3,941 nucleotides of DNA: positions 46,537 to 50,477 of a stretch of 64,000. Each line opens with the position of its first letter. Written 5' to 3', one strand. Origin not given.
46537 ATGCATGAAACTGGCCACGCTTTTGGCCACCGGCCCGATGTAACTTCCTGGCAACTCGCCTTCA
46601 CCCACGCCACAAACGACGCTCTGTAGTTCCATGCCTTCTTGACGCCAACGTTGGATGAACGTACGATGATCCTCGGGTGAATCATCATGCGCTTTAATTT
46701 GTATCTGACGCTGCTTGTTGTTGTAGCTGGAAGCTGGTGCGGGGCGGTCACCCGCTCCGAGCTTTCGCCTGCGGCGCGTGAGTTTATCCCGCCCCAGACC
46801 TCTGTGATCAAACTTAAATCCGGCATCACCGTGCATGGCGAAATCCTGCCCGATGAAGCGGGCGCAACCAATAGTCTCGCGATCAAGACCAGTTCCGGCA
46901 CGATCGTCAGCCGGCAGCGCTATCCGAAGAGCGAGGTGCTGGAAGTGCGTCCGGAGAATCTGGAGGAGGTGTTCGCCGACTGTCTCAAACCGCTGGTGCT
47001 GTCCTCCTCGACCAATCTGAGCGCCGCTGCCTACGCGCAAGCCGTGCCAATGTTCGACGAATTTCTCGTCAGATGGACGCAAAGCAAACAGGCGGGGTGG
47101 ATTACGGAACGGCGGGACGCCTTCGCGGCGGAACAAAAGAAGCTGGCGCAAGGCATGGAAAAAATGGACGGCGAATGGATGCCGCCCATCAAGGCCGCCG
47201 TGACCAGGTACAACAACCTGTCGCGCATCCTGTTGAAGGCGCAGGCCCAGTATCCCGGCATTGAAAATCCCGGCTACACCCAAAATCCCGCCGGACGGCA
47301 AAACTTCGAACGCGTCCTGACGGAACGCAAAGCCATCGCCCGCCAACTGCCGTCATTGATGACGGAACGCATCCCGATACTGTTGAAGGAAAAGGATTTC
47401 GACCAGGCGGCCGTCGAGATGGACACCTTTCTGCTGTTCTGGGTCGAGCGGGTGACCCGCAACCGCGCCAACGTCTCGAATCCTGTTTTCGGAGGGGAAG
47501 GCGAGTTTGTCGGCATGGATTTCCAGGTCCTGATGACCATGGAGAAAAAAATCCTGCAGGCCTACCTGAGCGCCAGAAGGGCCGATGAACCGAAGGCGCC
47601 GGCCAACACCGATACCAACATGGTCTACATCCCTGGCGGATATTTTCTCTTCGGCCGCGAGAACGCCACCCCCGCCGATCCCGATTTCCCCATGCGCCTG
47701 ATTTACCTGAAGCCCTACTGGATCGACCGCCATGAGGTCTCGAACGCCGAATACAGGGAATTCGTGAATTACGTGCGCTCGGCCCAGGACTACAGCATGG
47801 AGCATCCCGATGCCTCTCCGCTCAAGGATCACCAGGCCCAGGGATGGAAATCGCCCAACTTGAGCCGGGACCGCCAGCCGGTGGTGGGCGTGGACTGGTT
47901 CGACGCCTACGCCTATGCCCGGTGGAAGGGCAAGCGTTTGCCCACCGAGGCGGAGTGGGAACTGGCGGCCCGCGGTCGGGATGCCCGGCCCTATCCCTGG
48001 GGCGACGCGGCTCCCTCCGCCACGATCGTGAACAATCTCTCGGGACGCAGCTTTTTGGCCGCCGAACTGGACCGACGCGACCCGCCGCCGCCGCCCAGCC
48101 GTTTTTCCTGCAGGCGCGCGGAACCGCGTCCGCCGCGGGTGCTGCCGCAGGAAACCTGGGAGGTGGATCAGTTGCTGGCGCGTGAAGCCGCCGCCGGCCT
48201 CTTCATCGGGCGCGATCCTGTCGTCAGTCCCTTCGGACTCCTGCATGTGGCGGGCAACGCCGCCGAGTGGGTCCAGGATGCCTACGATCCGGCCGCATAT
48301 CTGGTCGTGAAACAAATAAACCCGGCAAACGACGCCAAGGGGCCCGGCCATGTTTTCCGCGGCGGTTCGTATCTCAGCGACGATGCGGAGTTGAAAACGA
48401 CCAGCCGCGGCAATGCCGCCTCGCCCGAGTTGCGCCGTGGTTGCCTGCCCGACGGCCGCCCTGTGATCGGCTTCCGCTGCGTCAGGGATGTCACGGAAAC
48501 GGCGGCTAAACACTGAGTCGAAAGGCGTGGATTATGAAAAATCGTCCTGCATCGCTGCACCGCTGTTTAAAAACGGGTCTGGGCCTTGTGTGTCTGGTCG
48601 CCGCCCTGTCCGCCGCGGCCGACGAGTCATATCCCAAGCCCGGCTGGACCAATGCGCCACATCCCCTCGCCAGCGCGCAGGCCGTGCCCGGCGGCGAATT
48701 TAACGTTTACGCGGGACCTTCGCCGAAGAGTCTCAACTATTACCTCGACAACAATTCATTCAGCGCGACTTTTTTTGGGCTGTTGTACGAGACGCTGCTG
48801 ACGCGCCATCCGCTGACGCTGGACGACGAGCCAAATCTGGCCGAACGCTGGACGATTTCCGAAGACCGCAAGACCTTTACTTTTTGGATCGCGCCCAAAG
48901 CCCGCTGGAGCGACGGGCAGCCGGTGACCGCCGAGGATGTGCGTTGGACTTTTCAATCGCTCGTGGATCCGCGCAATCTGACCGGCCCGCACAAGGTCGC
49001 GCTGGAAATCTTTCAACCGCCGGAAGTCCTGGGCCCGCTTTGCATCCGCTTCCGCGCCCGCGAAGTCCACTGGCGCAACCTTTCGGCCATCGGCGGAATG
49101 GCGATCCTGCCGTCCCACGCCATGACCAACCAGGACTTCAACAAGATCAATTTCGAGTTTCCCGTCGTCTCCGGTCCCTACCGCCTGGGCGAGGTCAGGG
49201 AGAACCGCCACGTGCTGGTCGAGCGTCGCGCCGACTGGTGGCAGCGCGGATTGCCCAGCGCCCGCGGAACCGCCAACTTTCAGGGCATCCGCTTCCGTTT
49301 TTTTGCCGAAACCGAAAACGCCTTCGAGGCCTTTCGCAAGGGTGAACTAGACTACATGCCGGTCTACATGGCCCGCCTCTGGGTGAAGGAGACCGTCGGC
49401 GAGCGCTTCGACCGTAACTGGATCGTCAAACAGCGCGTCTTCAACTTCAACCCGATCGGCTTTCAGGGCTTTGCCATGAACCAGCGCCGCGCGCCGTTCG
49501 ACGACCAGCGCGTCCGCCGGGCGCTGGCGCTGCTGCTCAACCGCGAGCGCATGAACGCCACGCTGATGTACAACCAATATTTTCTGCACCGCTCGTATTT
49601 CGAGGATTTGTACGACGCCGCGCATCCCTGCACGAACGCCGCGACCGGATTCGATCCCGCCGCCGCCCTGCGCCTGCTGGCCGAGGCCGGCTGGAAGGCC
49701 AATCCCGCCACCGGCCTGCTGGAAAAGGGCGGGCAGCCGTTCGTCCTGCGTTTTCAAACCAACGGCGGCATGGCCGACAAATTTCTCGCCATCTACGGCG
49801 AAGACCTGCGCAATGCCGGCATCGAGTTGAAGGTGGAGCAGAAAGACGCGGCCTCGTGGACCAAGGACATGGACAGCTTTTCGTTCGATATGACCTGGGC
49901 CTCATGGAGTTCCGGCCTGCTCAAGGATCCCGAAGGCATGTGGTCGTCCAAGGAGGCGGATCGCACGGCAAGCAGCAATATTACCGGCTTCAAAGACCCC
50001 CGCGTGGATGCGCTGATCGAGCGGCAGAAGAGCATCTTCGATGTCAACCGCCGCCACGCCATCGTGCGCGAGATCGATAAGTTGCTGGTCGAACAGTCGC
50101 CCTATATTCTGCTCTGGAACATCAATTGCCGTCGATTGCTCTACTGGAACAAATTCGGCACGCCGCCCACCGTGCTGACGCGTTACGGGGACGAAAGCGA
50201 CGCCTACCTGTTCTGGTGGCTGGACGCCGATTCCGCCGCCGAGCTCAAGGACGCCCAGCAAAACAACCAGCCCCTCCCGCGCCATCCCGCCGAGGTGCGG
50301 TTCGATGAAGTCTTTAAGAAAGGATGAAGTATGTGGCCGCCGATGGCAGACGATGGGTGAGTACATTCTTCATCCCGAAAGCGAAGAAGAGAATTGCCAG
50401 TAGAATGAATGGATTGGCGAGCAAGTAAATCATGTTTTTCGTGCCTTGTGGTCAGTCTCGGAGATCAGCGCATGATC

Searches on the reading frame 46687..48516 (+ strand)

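Call 93: search_protein_families(library=pfam, proteins=[window:46687-48516:+], max_evalue=0.00001)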
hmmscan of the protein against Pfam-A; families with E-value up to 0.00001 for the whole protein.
window:46687-48516:+ (609 aa): 1 family
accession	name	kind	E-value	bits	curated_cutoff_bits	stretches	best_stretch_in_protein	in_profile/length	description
PF03781.23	FGE-sulfatase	-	2.8e-48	165.3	23.3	2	310-450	3-143/255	Sulfatase-modifying factor enzyme 1-like domain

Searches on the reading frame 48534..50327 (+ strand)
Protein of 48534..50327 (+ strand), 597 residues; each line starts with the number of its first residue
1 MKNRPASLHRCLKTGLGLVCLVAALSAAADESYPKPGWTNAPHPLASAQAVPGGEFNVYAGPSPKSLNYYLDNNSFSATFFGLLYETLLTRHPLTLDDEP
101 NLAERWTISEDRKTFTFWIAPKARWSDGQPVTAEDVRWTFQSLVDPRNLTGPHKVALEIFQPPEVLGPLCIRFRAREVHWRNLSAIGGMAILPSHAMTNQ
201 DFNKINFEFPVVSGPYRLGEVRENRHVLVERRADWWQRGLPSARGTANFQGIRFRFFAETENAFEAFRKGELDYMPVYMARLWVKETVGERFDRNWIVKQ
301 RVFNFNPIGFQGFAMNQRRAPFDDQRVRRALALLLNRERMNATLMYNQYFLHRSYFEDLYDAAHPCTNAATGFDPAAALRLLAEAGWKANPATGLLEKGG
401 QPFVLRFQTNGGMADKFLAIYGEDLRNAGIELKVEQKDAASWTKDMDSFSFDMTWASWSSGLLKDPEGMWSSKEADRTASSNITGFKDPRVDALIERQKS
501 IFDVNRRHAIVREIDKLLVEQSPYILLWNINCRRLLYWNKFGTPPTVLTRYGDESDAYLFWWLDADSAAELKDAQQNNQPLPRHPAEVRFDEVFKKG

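Call 93: search_protein_families(library=pfam, proteins=[window:48534-50327:+], max_evalue=0.00001)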
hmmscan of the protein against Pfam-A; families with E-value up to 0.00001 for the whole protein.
window:48534-50327:+ (597 aa): 1 family
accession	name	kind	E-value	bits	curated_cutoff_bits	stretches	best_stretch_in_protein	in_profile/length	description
PF00496.27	SBP_bac_5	-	1.3e-65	222.4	32.4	1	99-473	3-361/368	Bacterial extracellular solute-binding proteins, family 5 Middle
